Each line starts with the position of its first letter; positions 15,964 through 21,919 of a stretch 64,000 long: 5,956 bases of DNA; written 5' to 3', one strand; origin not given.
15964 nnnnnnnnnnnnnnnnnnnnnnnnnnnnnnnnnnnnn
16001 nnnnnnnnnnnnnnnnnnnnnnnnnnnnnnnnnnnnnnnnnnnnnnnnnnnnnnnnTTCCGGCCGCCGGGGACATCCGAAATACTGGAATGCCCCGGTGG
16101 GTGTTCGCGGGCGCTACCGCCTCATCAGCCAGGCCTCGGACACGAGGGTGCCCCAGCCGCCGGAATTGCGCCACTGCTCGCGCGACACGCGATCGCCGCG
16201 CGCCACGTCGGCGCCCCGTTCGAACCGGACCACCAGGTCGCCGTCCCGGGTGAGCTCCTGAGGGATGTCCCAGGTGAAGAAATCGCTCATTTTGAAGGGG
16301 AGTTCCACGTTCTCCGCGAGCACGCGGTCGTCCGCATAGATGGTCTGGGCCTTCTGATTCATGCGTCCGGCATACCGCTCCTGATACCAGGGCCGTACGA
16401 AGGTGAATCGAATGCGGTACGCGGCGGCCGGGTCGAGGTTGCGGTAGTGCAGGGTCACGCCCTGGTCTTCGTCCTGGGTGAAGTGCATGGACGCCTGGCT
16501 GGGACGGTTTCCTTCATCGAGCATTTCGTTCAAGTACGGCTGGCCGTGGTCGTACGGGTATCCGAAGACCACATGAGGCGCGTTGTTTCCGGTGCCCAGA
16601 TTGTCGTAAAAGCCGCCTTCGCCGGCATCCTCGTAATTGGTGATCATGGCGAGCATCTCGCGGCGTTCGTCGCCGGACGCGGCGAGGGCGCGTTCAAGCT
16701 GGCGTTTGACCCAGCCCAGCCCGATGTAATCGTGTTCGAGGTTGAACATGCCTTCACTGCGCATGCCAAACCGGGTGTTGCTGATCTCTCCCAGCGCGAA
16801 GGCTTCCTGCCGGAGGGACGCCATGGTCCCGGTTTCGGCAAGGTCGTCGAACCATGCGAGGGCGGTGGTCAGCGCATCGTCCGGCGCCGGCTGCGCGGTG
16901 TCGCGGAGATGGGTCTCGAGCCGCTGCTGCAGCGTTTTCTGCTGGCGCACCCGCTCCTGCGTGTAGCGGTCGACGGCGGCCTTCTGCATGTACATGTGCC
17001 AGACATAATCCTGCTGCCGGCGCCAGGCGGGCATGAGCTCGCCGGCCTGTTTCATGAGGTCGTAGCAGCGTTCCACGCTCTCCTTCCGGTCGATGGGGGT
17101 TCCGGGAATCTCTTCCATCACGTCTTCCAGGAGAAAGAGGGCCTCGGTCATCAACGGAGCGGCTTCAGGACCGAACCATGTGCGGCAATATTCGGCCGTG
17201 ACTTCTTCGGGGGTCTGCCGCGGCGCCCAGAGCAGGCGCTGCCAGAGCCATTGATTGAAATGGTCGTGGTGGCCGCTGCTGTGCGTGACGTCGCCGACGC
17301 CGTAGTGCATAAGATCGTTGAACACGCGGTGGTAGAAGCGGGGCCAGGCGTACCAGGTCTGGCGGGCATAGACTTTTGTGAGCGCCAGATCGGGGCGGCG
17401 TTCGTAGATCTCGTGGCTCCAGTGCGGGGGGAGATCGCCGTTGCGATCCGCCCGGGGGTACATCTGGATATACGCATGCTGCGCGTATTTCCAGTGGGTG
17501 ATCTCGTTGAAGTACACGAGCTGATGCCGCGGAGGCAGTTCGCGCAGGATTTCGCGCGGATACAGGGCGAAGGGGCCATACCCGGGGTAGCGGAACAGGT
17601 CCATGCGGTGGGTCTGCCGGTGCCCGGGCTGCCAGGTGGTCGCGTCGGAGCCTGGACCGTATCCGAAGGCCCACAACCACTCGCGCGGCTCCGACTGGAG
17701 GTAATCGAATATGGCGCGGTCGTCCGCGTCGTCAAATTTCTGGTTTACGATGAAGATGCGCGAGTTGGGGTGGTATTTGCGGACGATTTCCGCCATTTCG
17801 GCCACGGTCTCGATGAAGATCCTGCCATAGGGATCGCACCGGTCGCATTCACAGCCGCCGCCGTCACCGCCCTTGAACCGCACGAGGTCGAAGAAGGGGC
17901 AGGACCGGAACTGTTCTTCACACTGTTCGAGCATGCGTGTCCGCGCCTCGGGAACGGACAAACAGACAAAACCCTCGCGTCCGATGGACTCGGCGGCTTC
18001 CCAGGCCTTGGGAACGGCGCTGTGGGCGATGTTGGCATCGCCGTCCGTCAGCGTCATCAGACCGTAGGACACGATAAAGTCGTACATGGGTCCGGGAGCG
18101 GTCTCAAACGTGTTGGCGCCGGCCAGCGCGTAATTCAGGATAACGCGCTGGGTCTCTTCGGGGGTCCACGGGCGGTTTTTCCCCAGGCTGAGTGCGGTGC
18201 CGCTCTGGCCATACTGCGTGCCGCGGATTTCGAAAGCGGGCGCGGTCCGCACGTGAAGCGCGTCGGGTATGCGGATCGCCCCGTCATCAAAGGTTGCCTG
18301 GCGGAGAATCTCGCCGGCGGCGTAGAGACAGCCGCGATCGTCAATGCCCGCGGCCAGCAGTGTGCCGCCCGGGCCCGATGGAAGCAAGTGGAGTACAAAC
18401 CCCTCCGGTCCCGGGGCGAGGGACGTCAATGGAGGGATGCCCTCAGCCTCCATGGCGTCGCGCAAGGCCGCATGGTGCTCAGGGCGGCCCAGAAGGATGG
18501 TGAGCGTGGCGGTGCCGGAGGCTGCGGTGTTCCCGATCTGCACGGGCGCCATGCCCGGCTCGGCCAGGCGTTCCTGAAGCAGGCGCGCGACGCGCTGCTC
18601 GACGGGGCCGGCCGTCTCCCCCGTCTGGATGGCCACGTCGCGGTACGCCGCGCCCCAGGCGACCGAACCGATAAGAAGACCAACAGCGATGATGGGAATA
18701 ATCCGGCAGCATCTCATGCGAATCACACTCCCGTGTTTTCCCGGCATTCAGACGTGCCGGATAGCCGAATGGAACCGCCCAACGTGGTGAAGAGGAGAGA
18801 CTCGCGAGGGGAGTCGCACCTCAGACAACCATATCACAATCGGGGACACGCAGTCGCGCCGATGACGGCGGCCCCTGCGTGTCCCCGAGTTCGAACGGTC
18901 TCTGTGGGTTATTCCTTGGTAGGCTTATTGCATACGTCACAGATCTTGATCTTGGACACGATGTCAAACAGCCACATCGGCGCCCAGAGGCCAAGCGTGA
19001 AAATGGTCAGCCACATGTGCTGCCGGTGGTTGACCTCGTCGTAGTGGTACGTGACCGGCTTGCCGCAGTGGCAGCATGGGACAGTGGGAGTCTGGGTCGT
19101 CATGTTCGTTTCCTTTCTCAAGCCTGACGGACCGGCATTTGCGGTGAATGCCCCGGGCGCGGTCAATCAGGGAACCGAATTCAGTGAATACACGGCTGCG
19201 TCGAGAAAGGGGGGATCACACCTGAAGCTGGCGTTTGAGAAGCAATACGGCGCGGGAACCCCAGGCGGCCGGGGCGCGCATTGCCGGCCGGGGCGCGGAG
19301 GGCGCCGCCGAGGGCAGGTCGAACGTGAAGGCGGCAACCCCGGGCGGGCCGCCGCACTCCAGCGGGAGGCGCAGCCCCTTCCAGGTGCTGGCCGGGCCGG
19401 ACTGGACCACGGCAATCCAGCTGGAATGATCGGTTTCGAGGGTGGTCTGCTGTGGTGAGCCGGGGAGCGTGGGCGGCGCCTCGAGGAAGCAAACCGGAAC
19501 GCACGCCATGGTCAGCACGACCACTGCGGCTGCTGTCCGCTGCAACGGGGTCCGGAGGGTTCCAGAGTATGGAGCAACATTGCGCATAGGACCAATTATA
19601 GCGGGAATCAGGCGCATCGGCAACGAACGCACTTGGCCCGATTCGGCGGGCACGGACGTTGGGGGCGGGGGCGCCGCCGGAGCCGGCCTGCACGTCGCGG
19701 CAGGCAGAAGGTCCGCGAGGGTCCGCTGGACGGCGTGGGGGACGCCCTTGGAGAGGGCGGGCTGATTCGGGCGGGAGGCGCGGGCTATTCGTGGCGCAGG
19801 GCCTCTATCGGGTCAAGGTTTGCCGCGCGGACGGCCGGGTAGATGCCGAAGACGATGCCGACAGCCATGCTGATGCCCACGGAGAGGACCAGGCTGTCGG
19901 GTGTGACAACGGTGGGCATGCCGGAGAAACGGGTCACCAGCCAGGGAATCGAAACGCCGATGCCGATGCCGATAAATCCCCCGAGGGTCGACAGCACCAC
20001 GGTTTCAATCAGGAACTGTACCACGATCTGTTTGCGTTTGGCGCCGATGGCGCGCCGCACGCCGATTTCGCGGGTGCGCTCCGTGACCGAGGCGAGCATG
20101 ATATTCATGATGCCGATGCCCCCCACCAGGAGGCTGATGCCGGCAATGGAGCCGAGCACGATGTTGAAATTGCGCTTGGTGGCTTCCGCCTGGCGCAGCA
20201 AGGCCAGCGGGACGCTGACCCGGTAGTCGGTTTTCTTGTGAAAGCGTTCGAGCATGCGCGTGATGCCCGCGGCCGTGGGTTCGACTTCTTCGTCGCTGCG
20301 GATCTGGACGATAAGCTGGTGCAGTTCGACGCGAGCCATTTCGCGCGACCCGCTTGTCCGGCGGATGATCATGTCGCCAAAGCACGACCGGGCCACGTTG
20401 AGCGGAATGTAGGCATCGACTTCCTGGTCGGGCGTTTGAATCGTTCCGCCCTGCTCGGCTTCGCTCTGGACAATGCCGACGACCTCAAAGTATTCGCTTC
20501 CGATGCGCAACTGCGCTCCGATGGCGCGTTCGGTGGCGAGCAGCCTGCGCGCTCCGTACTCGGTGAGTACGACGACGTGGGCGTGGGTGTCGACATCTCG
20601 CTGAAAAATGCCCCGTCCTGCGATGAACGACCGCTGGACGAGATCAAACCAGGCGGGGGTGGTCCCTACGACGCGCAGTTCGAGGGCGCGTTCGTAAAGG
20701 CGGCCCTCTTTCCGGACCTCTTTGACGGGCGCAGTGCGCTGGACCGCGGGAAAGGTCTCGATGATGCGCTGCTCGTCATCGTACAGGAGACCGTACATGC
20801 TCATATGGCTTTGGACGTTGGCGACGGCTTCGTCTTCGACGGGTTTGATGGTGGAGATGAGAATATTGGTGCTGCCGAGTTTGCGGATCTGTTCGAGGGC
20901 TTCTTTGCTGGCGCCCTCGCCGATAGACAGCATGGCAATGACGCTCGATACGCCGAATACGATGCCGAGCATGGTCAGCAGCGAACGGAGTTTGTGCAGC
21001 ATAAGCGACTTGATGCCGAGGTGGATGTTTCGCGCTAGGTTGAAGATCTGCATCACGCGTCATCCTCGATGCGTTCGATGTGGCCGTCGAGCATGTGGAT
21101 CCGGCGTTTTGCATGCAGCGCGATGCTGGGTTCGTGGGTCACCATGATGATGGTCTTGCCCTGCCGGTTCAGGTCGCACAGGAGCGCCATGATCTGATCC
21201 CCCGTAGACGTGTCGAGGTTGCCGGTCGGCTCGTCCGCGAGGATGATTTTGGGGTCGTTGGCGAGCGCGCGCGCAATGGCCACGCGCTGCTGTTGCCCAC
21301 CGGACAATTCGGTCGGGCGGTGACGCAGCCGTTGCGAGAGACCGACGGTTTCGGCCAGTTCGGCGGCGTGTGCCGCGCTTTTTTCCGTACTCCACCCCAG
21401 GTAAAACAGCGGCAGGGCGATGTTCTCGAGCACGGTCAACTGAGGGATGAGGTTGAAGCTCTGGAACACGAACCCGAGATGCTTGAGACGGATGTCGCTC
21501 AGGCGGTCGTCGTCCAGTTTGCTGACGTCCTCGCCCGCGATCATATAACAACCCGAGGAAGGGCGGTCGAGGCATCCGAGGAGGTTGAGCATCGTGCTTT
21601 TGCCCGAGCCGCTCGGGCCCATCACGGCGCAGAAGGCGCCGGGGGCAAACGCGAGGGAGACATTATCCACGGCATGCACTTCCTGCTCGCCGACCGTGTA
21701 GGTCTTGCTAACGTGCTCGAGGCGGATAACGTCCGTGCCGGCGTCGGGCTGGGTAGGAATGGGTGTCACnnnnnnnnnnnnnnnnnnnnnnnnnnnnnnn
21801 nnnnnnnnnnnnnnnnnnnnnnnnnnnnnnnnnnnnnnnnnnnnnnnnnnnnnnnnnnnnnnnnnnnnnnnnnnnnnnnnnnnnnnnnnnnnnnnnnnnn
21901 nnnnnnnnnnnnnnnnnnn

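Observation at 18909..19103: Bacterial LITAF-like split zinc ribbon (CxxC - membrane-dipping hydrophobic segment - CxxC) in a 64-aa protein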

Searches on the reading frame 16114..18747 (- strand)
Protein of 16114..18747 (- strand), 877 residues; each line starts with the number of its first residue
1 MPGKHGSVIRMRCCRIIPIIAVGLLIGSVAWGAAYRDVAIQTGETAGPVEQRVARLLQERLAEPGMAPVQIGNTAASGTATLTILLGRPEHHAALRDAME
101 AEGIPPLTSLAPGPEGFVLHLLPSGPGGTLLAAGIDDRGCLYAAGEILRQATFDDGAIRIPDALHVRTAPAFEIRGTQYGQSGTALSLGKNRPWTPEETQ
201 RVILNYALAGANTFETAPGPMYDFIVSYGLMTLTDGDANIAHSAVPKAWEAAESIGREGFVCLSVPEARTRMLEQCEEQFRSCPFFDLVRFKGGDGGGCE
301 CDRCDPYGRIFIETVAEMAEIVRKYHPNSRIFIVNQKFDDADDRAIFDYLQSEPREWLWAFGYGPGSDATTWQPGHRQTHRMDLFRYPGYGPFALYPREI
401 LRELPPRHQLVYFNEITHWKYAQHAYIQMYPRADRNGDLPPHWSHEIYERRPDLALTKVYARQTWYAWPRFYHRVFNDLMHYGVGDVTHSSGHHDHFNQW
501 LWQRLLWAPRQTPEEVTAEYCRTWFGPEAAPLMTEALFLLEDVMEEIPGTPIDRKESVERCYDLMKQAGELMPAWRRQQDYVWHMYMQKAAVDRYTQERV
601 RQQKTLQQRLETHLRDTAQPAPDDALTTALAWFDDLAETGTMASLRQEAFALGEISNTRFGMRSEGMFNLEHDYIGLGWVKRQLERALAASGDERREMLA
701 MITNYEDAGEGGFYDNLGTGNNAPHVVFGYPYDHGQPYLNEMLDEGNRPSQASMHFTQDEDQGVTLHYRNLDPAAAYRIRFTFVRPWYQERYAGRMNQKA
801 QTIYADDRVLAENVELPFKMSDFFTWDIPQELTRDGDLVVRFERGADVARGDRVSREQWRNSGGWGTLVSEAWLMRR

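Call 24: search_protein_families(library=pfam, proteins=[window:16114-18747:-], max_evalue=0.01)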
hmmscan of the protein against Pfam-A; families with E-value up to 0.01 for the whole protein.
window:16114-18747:- (877 aa): 1 family
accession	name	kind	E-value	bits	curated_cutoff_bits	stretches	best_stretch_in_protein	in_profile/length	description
PF16126.11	DUF4838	-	5.8e-08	32.7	26.6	1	489-534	276-321/325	Domain of unknown function (DUF4838)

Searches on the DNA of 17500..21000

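Call 13: search_rna_families(source=window, start=17500, end=21000, threshold=evalue, max_evalue=1)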
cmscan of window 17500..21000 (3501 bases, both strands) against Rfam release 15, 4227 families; matches with E-value up to 1: 1.
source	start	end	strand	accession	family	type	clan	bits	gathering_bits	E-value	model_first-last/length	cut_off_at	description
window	19508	19553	+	RF02228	sX9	Gene; sRNA;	-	22.5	44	0.45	1-76/76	no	Xanthomonas sRNA sX9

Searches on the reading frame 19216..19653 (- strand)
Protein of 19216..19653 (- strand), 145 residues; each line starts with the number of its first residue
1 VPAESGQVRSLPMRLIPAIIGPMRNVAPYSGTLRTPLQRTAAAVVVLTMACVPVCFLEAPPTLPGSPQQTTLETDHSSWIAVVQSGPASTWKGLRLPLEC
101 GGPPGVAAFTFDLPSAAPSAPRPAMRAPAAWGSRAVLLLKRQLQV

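Call 24: search_protein_families(library=pfam, proteins=[window:19216-19653:-], max_evalue=0.01)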
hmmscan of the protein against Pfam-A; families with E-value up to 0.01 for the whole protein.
window:19216-19653:- (145 aa): 0 families

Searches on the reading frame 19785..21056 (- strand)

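Call 24: search_protein_families(library=pfam, proteins=[window:19785-21056:-], max_evalue=0.01)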
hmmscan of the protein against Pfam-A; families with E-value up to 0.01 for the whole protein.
window:19785-21056:- (423 aa): 2 families
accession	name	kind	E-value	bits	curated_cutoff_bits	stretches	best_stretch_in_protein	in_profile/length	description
PF12704.14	MacB_PCD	-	3.2e-31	109.7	27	1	25-267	1-206/207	MacB-like periplasmic core domain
PF02687.27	FtsX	-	1.8e-23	83.3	25.5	1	303-416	2-120/120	FtsX-like permease C-terminal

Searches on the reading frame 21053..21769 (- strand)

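Call 24: search_protein_families(library=pfam, proteins=[window:21053-21769:-], max_evalue=0.01)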
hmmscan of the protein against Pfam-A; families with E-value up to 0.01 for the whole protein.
window:21053-21769:- (238 aa): 5 families
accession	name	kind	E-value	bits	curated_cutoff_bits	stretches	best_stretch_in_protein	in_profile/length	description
PF00005.33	ABC_tran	-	1e-32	114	25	1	35-182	2-136/137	ABC transporter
PF02463.25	SMC_N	-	3.4e-05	23.8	40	0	144-224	126-209/220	RecF/RecN/SMC N terminal domain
PF13304.12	AAA_21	-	0.00066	20.3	27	0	152-216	235-302/304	AAA domain, putative AbiEii toxin, Type IV TA system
PF13555.12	AAA_29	-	0.0023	18.1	27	1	35-61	13-39/61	P-loop containing region of AAA domain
PF03193.22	RsgA_GTPase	-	0.0035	17.6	30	1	24-64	87-126/174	RsgA GTPase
